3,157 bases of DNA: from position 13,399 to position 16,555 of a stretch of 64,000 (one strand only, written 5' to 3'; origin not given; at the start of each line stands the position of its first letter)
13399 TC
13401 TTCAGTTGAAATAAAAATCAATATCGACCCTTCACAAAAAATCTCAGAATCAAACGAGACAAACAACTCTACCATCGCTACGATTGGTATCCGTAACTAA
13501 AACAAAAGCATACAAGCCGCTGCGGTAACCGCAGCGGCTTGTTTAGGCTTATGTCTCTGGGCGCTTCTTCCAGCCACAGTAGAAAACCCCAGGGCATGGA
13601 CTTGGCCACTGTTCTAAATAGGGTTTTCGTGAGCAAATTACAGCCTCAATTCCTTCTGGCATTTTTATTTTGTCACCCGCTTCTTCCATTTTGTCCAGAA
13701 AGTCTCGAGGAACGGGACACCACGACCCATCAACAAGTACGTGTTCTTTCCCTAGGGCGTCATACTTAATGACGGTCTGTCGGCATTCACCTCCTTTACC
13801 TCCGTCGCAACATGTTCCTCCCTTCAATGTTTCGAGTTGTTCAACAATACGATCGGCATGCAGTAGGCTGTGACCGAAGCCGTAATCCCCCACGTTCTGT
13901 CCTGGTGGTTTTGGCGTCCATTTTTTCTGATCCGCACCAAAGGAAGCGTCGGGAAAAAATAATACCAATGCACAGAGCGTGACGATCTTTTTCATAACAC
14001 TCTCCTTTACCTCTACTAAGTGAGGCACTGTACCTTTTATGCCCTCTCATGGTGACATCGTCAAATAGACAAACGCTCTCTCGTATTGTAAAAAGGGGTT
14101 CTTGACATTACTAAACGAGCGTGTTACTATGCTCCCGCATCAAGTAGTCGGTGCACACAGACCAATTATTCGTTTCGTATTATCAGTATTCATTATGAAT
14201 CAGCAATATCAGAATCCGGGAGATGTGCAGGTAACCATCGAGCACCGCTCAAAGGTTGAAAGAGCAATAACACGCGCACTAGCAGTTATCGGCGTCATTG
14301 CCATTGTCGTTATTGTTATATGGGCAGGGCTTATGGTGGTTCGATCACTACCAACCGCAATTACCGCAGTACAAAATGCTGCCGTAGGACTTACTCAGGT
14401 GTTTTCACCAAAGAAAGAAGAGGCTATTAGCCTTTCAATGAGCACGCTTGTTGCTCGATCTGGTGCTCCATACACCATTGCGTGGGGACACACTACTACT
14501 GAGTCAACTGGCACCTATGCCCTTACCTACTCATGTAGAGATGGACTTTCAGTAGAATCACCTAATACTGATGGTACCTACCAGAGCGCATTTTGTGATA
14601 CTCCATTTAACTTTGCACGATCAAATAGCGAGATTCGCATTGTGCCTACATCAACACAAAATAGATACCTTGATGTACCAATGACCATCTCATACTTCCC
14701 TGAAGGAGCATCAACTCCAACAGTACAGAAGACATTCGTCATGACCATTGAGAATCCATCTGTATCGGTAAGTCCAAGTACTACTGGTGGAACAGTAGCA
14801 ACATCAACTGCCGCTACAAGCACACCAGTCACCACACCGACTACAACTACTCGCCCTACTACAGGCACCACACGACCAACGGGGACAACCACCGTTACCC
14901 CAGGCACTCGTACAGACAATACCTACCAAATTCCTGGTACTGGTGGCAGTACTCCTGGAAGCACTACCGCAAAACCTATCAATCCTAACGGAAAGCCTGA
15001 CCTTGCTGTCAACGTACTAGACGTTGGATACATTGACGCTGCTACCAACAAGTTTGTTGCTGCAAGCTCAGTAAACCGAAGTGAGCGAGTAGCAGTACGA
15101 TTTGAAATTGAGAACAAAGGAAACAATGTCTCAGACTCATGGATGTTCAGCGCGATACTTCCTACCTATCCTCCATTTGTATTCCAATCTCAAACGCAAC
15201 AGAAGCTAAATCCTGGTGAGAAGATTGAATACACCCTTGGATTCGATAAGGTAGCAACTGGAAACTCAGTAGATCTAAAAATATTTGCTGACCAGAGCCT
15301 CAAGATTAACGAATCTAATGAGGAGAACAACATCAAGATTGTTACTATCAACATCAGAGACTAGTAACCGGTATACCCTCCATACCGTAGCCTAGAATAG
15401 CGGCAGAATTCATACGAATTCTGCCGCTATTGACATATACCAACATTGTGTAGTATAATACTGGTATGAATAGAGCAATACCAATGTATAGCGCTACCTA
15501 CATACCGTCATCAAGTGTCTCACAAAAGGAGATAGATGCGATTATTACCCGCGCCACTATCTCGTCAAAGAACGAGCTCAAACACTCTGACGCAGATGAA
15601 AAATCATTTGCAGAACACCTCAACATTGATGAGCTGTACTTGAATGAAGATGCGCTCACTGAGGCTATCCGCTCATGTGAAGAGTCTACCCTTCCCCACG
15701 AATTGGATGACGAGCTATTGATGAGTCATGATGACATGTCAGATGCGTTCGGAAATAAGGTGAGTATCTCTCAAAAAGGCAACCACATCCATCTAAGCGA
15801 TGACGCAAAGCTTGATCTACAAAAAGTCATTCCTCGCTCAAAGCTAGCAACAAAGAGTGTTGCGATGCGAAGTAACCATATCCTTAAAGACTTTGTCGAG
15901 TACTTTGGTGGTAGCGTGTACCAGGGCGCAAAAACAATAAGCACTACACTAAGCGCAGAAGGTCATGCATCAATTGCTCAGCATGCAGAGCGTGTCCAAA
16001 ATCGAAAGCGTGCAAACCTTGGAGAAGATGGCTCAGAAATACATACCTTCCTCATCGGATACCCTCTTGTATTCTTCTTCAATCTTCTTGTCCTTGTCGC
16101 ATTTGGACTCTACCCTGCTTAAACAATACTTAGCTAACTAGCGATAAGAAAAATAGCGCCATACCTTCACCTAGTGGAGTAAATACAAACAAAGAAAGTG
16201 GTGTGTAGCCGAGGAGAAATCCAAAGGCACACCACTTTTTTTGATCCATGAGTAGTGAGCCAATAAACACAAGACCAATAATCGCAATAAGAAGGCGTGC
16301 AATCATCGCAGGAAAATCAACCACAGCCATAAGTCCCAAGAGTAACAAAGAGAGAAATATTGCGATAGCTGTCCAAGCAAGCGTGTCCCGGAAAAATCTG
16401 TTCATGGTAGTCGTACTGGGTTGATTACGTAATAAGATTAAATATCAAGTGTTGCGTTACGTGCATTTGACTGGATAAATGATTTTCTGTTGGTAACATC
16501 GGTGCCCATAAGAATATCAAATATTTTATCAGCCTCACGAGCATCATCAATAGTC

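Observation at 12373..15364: Two divergent paralogues with CARDB-like C-terminal domains flanking a Cys-rich secreted protein, next to the sortase locus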

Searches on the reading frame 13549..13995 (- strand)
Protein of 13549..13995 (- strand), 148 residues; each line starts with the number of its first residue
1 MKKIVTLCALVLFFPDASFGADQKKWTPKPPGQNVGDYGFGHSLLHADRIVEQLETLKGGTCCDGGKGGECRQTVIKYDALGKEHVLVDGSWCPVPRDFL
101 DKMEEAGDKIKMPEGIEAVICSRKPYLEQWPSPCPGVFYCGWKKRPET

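Call 3: search_protein_families(library=pfam, proteins=[window:13549-13995:-], max_evalue=1)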
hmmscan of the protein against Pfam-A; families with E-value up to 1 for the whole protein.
window:13549-13995:- (148 aa): 2 families
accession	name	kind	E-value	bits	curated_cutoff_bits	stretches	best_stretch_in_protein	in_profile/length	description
PF23889.1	DUF7241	-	0.14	12.7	27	1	59-87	14-40/70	Domain of unknown function (DUF7241)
PF21866.1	DUF6915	-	0.16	12.6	27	1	72-105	65-98/102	Domain of unknown function (DUF6915)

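Call 23: search_protein_families(library=ncbifam, proteins=[window:13549-13995:-], max_evalue=0.1)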
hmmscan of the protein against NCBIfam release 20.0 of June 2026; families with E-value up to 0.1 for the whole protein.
window:13549-13995:- (148 aa): 0 families

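Call 43: find_homologous_proteins(query=window:13549-13995:-, max_evalue=0.01)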
Query window:13549-13995:- (148 aa): 1 proteins with E <= 0.01 among 6 candidates.
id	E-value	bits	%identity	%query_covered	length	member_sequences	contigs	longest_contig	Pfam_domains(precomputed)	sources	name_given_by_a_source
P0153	8.8e-101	353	99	100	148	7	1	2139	-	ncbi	-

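Call 71: list_cluster_members(proteins=[window:13549-13995:-, window:12373-13500:+, window:14195-15364:+, window:11403-12167:-])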
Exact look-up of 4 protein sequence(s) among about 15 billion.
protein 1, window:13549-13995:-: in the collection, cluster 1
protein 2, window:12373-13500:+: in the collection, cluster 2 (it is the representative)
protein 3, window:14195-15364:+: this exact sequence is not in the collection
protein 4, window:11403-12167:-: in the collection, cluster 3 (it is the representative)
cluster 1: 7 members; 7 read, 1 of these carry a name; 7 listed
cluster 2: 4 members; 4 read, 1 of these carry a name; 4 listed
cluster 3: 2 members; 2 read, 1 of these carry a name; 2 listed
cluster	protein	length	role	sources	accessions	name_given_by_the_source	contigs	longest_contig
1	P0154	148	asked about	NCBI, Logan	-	-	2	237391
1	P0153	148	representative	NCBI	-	-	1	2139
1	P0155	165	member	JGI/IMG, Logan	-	hypothetical protein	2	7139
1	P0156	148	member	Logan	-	-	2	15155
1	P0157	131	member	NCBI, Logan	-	-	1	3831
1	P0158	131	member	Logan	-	-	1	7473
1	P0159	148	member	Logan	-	-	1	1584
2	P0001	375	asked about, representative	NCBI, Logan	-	-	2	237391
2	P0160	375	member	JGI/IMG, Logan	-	hypothetical protein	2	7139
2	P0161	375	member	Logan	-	-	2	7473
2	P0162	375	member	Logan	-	-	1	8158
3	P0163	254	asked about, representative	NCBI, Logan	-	-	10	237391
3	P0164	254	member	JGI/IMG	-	LPXTG-site transpeptidase (sortase) family protein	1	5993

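Call 72: search_solved_structures(query=window:13549-13995:-, max_evalue=10)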
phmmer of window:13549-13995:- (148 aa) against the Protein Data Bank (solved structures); distinct sequences matched with E-value up to 10: 0.

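Call 73: search_protein_families(library=phrogs, proteins=[window:13549-13995:-], max_evalue=0.1)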
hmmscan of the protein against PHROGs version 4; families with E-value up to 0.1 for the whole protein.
window:13549-13995:- (148 aa): 1 family
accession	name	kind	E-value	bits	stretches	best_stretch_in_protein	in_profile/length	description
phrog_19652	-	unknown function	0.064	12.5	1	33-77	445-489/737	-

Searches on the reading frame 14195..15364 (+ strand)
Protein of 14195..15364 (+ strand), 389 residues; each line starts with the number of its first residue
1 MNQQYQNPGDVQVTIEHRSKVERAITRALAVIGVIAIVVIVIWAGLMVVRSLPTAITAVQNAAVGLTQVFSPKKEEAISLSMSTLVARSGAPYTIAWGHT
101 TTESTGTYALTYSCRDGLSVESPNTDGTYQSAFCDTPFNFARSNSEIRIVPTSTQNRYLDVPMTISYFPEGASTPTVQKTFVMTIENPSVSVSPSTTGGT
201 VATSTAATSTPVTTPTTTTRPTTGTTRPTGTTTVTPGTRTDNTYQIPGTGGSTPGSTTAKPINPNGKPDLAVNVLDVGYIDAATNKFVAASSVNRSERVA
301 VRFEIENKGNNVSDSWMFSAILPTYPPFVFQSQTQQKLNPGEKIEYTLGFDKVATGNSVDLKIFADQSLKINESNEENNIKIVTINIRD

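Call 3: search_protein_families(library=pfam, proteins=[window:14195-15364:+], max_evalue=1)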
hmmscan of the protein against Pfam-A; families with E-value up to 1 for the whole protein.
window:14195-15364:+ (389 aa): 1 family
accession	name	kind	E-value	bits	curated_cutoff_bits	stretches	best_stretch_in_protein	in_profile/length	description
PF07705.17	CARDB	-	9e-08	32.7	22.7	1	272-381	6-99/101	CARDB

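Call 23: search_protein_families(library=ncbifam, proteins=[window:14195-15364:+], max_evalue=0.1)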
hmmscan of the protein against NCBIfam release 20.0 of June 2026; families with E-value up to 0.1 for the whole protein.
window:14195-15364:+ (389 aa): 3 families
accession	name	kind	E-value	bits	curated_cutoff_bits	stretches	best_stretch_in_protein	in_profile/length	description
NF052324.1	PorU_rel_Nterm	equivalog_domain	0.0038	15.4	450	1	262-379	765-879/879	putative type IX secretion system sortase PorU2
NF002333.0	PRK01294.1-1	equivalog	0.0063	16.1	450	1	27-92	15-80/345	lipase secretion chaperone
NF004373.0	PRK05740.1-3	equivalog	0.045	13.5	154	1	27-86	66-125/150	preprotein translocase subunit SecE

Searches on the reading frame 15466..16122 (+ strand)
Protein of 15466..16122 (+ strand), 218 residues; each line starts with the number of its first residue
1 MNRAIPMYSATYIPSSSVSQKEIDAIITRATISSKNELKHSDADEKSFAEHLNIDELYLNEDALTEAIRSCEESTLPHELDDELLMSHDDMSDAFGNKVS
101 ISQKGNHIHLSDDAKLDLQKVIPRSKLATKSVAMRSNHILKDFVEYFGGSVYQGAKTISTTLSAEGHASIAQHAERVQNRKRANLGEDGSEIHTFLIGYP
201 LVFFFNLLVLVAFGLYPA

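Call 3: search_protein_families(library=pfam, proteins=[window:15466-16122:+], max_evalue=1)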
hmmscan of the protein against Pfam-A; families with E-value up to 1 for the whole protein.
window:15466-16122:+ (218 aa): 0 families

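Call 23: search_protein_families(library=ncbifam, proteins=[window:15466-16122:+], max_evalue=0.1)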
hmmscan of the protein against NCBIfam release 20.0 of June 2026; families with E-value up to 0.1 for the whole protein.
window:15466-16122:+ (218 aa): 1 family
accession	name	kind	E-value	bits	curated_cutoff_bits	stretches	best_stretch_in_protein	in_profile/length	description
NF047959.1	TA_toxin_VapC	equivalog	0.054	13.6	80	0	20-53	91-124/125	type II toxin-antitoxin system VapC family toxin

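Call 73: search_protein_families(library=phrogs, proteins=[window:15484-16122:+], max_evalue=0.1)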
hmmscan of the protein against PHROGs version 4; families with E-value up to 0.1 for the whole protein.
window:15484-16122:+ (212 aa): 0 families

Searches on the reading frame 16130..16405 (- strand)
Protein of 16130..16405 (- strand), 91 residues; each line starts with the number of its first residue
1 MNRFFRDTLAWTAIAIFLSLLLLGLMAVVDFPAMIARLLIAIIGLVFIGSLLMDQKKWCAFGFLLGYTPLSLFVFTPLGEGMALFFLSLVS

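Call 73: search_protein_families(library=phrogs, proteins=[window:16130-16405:-], max_evalue=0.1)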
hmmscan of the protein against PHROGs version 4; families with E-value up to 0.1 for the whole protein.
window:16130-16405:- (91 aa): 1 family
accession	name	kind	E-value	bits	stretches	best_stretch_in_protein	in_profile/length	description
phrog_15036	-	unknown function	0.029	15.2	1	14-57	9-54/56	-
